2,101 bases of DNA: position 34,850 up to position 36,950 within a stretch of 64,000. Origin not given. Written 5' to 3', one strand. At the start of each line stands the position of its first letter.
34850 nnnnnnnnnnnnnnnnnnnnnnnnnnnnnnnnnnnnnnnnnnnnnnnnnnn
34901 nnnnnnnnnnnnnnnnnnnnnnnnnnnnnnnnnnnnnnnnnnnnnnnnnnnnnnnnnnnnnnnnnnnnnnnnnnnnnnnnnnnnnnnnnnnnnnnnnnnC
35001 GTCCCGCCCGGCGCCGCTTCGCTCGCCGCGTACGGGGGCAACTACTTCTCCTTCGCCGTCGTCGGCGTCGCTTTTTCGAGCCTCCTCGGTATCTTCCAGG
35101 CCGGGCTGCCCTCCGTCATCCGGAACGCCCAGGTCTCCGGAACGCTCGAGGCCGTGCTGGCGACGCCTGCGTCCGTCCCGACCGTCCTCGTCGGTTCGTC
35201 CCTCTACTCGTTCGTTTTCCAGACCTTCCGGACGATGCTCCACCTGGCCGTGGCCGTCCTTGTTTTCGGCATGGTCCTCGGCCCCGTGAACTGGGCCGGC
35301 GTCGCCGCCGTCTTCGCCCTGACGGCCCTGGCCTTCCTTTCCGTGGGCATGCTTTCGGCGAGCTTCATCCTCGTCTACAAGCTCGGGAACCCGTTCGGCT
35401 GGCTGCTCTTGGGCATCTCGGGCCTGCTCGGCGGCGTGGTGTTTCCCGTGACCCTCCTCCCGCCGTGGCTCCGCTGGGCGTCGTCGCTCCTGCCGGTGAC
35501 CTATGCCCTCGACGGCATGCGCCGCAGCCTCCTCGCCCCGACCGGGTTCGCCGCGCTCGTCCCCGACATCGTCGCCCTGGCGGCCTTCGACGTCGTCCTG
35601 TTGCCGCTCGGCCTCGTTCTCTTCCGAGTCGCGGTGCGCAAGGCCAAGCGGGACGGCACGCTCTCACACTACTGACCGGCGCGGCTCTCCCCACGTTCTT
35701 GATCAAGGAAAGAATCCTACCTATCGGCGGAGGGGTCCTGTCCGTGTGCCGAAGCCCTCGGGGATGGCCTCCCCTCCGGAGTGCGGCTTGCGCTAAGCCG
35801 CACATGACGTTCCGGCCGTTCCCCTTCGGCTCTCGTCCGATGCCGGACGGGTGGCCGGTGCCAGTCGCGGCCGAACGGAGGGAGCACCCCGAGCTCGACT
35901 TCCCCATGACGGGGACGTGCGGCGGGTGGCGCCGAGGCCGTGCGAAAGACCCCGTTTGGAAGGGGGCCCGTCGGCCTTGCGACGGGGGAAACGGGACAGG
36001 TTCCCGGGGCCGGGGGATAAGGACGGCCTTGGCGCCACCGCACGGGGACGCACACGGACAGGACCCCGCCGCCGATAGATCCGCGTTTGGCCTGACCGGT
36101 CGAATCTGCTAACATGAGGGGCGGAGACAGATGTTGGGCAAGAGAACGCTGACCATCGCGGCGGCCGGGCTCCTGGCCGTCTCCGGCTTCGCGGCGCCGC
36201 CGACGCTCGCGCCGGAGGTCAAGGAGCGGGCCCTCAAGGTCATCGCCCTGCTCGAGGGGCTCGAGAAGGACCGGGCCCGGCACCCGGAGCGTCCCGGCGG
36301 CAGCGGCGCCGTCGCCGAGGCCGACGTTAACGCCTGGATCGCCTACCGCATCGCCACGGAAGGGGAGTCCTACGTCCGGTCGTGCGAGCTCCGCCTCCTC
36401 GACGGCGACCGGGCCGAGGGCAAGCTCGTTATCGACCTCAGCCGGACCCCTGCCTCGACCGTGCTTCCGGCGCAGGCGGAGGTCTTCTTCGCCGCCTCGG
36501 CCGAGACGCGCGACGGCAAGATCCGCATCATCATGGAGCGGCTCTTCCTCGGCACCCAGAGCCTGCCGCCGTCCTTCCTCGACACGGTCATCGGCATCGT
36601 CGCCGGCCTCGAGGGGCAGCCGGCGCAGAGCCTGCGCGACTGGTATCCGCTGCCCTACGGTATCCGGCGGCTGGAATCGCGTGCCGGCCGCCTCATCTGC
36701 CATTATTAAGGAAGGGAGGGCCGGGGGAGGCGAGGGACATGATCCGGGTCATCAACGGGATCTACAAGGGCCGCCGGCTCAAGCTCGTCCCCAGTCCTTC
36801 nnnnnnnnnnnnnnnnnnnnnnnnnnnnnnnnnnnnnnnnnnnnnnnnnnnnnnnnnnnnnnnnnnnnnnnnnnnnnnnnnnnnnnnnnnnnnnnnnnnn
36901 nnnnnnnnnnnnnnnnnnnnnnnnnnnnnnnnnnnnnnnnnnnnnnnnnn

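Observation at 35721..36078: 358-bp hyper-structured intergenic element closed by a 29-bp terminal inverted repeat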

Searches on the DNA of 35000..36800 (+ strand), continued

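Call 63: search_with_rna_model(model_id=R1, sources=[L135, L136, L137, L138, L139, L140, L141, L142, L143, L144, L145, L146, L147, L148, L149, L150, L151, L152, L153, L154, L155, L156, L157, L158, L159, L160, L161, L162, L163, L164, L165, L166, L167, L168, L169, L170, L171, L172, L173, L174], max_evalue=0.0001)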
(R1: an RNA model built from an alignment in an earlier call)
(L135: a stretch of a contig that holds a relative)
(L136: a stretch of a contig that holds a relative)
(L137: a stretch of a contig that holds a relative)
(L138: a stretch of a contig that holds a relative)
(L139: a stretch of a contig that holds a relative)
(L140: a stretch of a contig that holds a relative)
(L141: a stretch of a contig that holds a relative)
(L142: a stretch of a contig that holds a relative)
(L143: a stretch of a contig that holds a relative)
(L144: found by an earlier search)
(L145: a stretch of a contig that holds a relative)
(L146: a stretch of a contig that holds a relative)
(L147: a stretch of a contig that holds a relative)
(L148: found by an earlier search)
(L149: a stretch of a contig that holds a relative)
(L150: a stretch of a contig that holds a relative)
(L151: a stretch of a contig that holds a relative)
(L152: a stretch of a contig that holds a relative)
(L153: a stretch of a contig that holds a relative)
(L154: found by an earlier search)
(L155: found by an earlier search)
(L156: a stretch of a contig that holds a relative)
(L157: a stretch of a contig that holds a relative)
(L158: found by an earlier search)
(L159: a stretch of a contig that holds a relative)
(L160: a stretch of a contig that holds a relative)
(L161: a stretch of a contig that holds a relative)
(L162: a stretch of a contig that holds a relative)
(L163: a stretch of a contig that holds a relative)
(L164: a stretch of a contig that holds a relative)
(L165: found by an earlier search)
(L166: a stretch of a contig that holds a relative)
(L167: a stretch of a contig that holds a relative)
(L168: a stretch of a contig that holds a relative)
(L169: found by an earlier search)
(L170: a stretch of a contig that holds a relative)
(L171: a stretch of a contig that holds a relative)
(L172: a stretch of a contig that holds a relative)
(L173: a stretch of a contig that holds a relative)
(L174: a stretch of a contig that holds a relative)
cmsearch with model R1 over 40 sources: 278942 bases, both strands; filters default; matches with E-value up to 0.0001: 33.
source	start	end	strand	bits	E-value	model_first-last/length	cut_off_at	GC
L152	697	824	+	87.2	1.7e-16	1-126/126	no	0.7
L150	9106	9237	+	86.6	2.2e-16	1-126/126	no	0.7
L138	722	854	-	83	1.3e-15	1-126/126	no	0.76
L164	624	756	-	82.5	1.7e-15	1-126/126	no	0.69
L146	4676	4809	+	80.1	5.9e-15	1-126/126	no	0.69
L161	9331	9462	-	77.2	2.5e-14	1-126/126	no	0.7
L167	3979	4113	-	75.8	4.9e-14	1-126/126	no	0.75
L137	1732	1866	-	75.1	7.2e-14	1-126/126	no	0.65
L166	5698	5831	+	74.3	1.1e-13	1-126/126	no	0.78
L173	2005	2138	-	73.6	1.5e-13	1-126/126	no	0.75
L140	5463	5595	-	73.5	1.6e-13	1-126/126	no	0.67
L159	1128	1257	-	72.6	2.5e-13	1-126/126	no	0.72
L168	417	550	-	71.3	4.8e-13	1-126/126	no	0.71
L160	2618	2751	+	70.6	6.8e-13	1-126/126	no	0.69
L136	287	421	+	69.5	1.2e-12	1-126/126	no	0.67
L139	6504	6636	+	63.3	2.6e-11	1-126/126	no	0.74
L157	9575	9708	-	60.5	1.1e-10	1-126/126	no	0.74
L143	875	1009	-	60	1.4e-10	1-126/126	no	0.72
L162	654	787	+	58.7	2.6e-10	1-126/126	no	0.72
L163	4405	4534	-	58.2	3.5e-10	1-126/126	no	0.68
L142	5157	5291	+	56.6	7.8e-10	1-126/126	no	0.67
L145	681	804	-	55.5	1.4e-09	1-126/126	no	0.71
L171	5957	6081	+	52.6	5.7e-09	1-126/126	no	0.74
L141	2572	2698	-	52.5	6.2e-09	1-126/126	no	0.71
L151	4671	4804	-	51.9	8.1e-09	1-126/126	no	0.62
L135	1576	1716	+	48.8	3.8e-08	1-126/126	no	0.75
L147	8111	8213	+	47.9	6.1e-08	1-97/126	3'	0.73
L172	429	557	+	46.4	1.3e-07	1-126/126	no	0.74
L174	2449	2580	+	45.6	1.9e-07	1-126/126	no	0.69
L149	3272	3401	-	45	2.7e-07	1-126/126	no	0.65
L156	25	148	+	44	4.3e-07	1-126/126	no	0.62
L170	7542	7666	+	43.3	6.1e-07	1-126/126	no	0.7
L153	309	405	+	35.7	2.8e-05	20-107/126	no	0.69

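Call 76: search_rna_families(sources=[L019, L027, L036, L029, L069, L120, L133, L085, L074, L053, L035, L040, L121, L126], threshold=gathering)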
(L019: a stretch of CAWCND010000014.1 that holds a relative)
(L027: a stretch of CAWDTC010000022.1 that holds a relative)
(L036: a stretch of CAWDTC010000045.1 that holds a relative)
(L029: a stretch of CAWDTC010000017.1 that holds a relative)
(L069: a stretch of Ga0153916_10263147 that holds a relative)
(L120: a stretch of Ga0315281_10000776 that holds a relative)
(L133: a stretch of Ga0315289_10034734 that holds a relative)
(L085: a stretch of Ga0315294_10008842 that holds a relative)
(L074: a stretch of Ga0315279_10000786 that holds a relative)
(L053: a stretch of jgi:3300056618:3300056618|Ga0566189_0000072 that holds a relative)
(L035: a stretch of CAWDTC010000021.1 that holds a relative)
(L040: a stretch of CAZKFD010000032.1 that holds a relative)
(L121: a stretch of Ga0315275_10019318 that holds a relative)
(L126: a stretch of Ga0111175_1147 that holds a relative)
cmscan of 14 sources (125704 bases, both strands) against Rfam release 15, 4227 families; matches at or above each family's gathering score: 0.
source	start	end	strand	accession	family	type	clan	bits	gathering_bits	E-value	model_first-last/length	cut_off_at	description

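Call 86: search_dna_similar(query=window:35721-36078:+, collection=plasmids, mode=distant, max_evalue=0.001, max_rows=10)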
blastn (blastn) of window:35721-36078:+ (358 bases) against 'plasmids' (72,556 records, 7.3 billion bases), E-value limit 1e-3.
No match.

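Call 87: search_dna_similar(query=window:35721-36078:+, collection=phages, mode=distant, max_evalue=0.001, max_rows=10)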
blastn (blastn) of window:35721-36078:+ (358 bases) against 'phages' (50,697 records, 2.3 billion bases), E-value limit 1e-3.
No match.
